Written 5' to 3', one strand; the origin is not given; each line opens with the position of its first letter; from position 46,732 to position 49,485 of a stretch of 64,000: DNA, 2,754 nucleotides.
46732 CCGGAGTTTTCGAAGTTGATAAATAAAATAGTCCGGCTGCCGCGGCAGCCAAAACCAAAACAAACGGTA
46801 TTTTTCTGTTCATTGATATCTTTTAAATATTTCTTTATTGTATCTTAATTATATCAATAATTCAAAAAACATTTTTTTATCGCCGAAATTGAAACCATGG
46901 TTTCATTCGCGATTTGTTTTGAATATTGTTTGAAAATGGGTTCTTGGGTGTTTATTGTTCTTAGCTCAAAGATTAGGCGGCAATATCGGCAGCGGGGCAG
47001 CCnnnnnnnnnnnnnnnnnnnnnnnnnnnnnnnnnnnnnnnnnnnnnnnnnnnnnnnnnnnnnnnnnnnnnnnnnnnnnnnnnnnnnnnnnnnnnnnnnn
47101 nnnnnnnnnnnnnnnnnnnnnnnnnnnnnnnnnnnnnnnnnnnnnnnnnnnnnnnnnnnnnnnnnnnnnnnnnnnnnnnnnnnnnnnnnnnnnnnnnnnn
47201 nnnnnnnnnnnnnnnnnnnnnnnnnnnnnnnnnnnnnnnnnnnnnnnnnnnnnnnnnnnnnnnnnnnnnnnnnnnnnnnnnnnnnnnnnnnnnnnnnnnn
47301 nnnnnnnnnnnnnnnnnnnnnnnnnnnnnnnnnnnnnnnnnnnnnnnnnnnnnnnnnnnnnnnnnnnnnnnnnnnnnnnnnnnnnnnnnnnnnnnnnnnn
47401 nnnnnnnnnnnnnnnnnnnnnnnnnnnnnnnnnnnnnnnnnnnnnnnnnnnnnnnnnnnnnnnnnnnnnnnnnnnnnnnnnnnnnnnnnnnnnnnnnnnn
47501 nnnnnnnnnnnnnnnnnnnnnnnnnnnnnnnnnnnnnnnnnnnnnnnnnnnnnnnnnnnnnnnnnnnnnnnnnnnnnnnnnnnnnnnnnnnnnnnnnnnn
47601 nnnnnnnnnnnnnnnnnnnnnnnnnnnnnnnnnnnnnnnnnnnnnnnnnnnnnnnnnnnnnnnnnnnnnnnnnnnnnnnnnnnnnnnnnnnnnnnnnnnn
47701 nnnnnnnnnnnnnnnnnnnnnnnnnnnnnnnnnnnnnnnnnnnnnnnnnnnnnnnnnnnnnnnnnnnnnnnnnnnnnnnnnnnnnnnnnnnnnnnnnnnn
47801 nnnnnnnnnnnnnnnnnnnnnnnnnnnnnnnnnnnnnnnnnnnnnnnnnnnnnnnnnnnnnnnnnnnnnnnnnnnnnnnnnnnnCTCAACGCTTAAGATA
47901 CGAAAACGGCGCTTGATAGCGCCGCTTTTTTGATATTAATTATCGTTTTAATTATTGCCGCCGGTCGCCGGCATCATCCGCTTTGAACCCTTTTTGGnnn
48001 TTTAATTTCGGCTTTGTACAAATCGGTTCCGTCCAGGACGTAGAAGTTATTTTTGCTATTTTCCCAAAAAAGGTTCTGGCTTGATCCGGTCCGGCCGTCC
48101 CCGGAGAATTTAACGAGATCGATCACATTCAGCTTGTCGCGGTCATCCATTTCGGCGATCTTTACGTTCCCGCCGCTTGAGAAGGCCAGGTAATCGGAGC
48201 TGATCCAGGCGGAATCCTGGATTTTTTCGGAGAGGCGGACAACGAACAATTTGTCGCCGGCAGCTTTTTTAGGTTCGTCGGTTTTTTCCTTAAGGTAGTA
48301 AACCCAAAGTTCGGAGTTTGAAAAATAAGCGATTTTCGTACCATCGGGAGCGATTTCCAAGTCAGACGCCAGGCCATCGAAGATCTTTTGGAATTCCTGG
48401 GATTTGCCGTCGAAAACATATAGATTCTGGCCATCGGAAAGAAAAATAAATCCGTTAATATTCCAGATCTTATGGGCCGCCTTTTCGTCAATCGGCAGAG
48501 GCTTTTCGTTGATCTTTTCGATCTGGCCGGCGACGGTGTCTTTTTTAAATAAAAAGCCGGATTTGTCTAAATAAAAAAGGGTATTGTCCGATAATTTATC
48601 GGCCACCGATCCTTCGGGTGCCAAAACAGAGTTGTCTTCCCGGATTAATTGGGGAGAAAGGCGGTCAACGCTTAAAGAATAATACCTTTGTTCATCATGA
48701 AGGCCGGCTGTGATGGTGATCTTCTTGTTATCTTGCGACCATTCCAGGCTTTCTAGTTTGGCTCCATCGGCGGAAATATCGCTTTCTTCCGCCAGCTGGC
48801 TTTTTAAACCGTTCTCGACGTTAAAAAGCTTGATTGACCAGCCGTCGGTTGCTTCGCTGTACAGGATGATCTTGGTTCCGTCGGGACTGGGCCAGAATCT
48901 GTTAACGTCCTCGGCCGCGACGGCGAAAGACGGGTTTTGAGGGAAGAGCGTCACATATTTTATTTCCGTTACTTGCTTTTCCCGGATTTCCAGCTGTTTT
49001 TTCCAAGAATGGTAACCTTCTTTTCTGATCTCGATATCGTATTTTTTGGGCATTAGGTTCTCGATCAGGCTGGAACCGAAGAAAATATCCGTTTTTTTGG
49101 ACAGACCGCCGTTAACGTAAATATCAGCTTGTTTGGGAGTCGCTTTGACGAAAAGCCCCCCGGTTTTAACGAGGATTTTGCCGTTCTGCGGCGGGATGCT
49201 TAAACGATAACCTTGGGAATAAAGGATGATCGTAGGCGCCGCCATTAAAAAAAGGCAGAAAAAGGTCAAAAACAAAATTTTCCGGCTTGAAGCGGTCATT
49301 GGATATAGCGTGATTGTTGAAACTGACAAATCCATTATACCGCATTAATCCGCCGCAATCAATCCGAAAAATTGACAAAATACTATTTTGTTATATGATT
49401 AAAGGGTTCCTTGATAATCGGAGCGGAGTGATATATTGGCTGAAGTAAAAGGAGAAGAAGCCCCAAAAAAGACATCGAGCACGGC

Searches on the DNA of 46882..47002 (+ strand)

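Call 72: search_dna_similar(query=window:46882-47002:+, collection=plasmids, mode=distant, max_evalue=0.01, max_rows=5)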
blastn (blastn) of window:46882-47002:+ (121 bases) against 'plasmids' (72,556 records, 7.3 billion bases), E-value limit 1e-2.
No match.

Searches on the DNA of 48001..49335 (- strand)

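Call 80: search_rna_families(source=L200, start=8700, end=9150, threshold=evalue, max_evalue=0.1)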
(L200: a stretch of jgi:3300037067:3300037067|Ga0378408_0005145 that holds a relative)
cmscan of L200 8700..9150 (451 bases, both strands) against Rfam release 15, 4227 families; matches with E-value up to 0.1: 0.
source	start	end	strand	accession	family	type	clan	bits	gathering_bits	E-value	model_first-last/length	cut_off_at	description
